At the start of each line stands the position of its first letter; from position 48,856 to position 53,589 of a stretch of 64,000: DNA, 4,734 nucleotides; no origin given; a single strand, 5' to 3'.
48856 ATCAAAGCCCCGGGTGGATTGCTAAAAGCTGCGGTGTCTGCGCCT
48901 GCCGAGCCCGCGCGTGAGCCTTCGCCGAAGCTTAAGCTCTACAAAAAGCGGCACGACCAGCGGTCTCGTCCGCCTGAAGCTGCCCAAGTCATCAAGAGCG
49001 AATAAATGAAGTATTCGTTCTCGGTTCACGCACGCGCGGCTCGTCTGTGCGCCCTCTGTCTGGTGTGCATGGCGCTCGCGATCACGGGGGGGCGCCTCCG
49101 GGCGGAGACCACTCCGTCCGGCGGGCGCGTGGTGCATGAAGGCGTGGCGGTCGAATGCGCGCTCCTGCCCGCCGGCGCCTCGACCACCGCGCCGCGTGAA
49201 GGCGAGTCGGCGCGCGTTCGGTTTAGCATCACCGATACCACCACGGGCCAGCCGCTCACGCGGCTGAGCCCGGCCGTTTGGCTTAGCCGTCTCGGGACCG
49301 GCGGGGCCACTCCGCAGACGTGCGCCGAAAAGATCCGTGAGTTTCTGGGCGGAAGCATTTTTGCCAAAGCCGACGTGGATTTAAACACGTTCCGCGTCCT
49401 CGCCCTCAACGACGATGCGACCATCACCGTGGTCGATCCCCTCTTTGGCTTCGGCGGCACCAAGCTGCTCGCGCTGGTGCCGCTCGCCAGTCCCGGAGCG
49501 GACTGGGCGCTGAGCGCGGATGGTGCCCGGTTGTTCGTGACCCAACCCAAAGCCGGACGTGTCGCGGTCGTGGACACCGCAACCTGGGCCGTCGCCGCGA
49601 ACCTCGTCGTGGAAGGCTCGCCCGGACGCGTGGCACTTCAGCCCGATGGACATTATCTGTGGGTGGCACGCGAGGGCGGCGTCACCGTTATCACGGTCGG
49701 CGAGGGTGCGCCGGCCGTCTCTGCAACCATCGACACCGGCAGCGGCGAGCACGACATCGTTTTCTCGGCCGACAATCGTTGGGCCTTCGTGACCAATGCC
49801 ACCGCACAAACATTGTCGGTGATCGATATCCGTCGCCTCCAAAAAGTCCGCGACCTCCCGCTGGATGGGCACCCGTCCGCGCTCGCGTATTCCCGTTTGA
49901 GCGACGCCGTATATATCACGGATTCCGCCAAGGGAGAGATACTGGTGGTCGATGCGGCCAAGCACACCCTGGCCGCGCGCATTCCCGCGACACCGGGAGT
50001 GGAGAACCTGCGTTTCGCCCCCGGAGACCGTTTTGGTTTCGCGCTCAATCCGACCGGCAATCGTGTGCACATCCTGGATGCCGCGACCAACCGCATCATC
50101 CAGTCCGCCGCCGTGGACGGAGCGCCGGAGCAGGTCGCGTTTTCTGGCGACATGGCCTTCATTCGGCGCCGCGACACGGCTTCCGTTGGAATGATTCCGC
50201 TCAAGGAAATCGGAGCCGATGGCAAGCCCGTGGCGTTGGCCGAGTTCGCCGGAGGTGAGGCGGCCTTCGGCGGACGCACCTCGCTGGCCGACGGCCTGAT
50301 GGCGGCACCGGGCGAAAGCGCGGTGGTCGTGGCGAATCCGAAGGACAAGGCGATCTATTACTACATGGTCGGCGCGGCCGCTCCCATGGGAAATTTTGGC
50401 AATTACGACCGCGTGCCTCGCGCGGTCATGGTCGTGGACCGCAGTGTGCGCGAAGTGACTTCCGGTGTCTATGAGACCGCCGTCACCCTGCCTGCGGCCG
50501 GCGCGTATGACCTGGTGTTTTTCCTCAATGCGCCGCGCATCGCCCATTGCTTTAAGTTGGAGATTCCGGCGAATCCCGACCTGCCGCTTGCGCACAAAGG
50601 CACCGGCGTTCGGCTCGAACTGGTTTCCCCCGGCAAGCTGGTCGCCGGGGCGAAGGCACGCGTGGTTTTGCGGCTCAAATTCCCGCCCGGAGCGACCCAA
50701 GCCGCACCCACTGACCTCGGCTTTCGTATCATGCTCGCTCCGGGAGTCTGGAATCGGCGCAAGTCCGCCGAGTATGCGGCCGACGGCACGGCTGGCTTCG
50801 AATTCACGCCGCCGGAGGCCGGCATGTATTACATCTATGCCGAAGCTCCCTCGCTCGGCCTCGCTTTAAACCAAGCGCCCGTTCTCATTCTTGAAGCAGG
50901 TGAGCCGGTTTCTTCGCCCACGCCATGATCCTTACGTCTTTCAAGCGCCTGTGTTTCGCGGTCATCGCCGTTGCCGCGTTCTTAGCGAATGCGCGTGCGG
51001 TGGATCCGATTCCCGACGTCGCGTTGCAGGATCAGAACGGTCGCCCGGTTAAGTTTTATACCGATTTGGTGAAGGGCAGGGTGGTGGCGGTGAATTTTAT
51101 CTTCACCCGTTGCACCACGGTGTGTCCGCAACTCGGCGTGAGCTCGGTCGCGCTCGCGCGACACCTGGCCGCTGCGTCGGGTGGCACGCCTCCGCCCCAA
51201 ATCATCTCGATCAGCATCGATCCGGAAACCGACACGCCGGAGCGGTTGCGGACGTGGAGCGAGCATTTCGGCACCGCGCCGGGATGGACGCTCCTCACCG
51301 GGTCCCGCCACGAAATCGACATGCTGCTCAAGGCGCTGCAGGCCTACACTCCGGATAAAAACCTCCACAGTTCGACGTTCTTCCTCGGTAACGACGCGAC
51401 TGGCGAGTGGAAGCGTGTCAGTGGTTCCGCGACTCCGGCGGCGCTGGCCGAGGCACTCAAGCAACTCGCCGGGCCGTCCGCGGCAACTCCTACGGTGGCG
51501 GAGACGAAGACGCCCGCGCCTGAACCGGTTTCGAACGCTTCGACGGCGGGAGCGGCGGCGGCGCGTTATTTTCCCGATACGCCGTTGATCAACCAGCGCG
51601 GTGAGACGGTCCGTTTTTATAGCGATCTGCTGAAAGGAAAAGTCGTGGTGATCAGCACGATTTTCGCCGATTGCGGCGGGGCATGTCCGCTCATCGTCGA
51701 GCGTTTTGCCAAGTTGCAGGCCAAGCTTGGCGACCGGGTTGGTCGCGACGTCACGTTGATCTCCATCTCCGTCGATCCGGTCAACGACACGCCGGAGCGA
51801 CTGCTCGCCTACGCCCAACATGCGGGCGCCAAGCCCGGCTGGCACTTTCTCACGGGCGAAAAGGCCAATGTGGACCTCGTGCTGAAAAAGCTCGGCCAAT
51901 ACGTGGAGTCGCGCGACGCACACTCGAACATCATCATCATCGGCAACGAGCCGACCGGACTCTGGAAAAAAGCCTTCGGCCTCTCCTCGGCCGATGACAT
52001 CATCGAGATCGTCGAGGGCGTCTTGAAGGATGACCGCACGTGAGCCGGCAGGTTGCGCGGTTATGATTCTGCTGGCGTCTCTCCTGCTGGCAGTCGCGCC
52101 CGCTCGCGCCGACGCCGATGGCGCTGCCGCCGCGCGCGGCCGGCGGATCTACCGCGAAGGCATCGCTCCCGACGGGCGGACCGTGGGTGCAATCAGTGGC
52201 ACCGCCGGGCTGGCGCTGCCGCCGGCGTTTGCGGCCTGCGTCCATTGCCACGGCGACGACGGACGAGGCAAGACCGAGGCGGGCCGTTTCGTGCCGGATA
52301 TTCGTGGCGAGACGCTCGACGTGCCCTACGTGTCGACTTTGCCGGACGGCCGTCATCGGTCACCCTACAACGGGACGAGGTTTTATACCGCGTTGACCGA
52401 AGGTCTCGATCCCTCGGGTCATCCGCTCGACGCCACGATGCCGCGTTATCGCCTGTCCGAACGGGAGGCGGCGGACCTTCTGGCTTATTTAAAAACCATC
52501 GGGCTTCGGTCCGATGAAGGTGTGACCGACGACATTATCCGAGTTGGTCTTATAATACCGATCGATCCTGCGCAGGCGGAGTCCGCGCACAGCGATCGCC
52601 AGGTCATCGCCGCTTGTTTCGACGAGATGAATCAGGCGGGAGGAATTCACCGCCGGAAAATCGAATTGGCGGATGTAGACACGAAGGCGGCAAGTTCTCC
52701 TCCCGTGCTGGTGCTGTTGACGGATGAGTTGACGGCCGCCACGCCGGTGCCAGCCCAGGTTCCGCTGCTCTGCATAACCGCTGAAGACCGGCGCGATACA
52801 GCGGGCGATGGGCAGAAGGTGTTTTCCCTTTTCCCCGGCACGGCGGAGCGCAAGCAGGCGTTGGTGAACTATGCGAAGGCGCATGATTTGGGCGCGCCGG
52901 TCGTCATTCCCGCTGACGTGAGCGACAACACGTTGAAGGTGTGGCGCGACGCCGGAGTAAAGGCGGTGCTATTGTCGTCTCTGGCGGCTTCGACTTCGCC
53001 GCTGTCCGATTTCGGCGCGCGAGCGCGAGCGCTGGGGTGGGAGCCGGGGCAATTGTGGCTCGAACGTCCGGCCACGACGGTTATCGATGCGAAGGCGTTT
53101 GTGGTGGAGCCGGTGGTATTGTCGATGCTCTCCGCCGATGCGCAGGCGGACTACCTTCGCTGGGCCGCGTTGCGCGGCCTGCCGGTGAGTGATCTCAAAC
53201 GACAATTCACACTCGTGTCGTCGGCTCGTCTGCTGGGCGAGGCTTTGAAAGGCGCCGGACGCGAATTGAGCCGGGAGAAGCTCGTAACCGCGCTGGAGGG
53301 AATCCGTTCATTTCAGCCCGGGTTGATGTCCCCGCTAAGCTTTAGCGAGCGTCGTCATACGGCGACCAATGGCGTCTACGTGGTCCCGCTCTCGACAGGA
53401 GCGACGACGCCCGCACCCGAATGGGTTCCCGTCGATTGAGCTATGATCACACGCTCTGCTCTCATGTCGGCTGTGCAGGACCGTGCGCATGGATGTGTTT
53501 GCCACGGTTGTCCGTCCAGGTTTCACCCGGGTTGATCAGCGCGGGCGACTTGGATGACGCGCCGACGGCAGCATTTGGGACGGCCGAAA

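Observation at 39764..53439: Six-gene operon coupling a CTQ amino-acid oxidase (LodAB) to an MnxG-type multicopper oxidase module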

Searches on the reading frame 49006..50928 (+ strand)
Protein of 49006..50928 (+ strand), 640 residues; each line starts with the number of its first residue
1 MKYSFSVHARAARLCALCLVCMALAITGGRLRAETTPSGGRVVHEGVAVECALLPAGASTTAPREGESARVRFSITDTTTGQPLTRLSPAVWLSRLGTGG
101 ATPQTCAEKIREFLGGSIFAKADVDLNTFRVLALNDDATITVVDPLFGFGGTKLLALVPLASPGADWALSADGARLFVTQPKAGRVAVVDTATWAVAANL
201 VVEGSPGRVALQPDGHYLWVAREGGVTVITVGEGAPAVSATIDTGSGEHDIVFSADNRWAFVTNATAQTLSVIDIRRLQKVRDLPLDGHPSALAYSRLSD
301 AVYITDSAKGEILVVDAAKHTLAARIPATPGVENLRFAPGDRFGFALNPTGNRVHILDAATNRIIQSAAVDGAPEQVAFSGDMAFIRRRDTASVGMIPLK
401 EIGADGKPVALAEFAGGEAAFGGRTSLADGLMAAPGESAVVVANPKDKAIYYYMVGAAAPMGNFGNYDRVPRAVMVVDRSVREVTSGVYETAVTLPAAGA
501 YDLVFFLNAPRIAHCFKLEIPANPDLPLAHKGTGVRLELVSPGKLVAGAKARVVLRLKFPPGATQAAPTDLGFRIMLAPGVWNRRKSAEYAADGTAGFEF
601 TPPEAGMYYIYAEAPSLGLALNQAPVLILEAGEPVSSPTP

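Call 3: search_protein_families(library=pfam, proteins=[window:49006-50928:+], max_evalue=0.01)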
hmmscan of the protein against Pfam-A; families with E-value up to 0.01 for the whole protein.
window:49006-50928:+ (640 aa): 4 families
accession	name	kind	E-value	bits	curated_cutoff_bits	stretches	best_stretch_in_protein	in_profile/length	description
PF21783.3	YNCE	-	7.1e-10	39.2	27.1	1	225-326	221-322/339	YNCE-like beta-propeller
PF02239.22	Cytochrom_D1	-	4.4e-07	29.2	25.5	1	178-297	9-128/368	Cytochrome D1 heme domain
PF25174.1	Beta-prop_THOC3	-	1.9e-05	24.2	305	1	172-293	57-219/272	THOC3 beta-propeller domain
PF23414.1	Beta-prop_EML_2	-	0.0002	21.2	90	0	167-262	2-98/266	Echinoderm microtubule-associated protein second beta-propeller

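Call 4: search_protein_families(library=ncbifam, proteins=[window:49006-50928:+], max_evalue=0.01)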
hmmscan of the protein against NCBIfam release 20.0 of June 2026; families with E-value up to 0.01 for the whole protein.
window:49006-50928:+ (640 aa): 9 families
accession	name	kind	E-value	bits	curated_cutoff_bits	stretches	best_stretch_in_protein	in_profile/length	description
TIGR03866.1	PQQ_ABC_repeats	subfamily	1.6e-21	76.7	287.3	2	219-384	14-179/310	PQQ-dependent catabolism-associated beta-propeller protein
TIGR02276.1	beta_rpt_yvtn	repeat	7.4e-16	57.9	27.85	1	172-210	2-40/42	beta-propeller repeat protein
NF052280.1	7_blade_YncE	equivalog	1.8e-12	46.7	400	2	175-221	270-316/338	7-bladed beta-propeller protein YncE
NF052340.1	hydrazine_beta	equivalog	2.3e-12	46.7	560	1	204-320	33-151/372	hydrazine synthase subunit beta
NF048007.1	MmpL3Stblzr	equivalog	4.7e-12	45.8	600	2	249-346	52-149/366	MmpL3/TtfA transport complex stabilizer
NF052460.1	L-NosZ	equivalog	3.8e-08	32.3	700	1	168-347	93-275/480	clade III lactonase-type nitrous-oxide reductase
NF052342.1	hydrazine_BC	exception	3.8e-07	28.7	1250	1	204-366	39-208/690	hydrazine synthase subunit beta-gamma fusion subunit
NF038015.2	AztD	exception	1.1e-06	27.7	400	0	135-208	273-350/356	zinc metallochaperone AztD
NF038117.1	choice_anch_I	subfamily_domain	0.0018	17.2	300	0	180-226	71-117/458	choice-of-anchor I family protein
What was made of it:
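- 49006..50928 (+): YVTN/YncE-type beta-propeller protein, 640 aa, signal peptide. Pfam YNCE and Cytochrom_D1; NCBIfam beta_rpt_yvtn (calls 3, 4).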

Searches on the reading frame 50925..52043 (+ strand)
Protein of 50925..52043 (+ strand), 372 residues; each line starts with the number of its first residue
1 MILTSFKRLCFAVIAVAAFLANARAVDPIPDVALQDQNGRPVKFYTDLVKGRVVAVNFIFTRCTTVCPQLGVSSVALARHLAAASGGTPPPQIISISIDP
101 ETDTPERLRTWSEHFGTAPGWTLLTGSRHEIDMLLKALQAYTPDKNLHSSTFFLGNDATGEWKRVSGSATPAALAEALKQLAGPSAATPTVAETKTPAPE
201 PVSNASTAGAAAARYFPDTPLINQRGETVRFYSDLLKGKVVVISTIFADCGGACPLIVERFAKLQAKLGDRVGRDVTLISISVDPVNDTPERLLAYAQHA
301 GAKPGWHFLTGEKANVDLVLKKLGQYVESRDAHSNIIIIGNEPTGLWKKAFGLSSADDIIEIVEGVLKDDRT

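Call 3: search_protein_families(library=pfam, proteins=[window:50925-52043:+], max_evalue=0.01)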
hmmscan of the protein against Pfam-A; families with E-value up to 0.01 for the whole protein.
window:50925-52043:+ (372 aa): 3 families
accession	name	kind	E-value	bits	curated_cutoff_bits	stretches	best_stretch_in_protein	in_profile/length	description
PF02630.20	SCO1-SenC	-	1.7e-35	122.3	22.8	2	34-146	6-111/134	SCO1/SenC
PF00578.27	AhpC-TSA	-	1.2e-09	38.6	26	2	216-287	5-71/124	AhpC/TSA family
PF08534.16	Redoxin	-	2.8e-05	24.4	26.6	0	27-67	4-44/148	Redoxin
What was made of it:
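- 50925..52043 (+): Tandem SCO1/SenC-SCO1/SenC copper chaperone, 372 aa, signal peptide or anchor. Two SCO1-SenC stretches (call 3).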

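Call 4: search_protein_families(library=ncbifam, proteins=[window:50925-52043:+], max_evalue=0.01)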
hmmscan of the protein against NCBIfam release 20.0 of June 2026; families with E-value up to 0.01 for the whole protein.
window:50925-52043:+ (372 aa): 1 family
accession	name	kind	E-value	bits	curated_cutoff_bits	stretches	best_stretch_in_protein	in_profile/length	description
NF047696.1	ThlDiSintTplARhiz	equivalog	0.00013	21.8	230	0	15-65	64-111/219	thiol:disulfide interchange protein TlpA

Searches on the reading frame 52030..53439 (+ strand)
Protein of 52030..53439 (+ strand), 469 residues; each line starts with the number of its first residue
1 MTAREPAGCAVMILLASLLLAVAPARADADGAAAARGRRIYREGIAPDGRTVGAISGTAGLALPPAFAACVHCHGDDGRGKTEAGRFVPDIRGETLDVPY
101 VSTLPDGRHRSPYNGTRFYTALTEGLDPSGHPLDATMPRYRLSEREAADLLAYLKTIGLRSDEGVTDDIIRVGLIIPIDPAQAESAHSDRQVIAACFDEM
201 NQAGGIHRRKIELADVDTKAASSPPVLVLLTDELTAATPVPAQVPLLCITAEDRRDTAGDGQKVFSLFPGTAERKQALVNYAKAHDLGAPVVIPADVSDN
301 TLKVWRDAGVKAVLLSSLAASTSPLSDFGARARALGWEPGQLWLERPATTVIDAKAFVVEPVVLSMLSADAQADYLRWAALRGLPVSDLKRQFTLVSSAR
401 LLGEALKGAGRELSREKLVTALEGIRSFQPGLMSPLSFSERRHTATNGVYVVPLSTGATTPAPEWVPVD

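Call 3: search_protein_families(library=pfam, proteins=[window:52030-53439:+], max_evalue=0.01)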
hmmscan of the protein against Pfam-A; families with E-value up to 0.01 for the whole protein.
window:52030-53439:+ (469 aa): 3 families
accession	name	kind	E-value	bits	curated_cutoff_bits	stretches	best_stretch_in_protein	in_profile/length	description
PF13458.12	Peripla_BP_6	-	1.5e-14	54.9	31.7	2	394-455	281-339/343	Periplasmic binding protein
PF00034.26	Cytochrom_C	-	2e-06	29.5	21.3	1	67-157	8-89/90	Cytochrome c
PF13442.11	Cytochrome_CBB3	-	0.0017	19.1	27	1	68-154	12-68/68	Cytochrome C oxidase, cbb3-type, subunit III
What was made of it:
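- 52030..53439 (+): Cytochrome c domain fused to a Peripla_BP_6 solute-binding domain, 469 aa, signal peptide. Pfam Cytochrom_C 2e-06 and Peripla_BP_6 1.5e-14 (call 3).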

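Call 4: search_protein_families(library=ncbifam, proteins=[window:52030-53439:+], max_evalue=0.01)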
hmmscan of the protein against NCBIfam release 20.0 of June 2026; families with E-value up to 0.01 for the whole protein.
window:52030-53439:+ (469 aa): 0 families
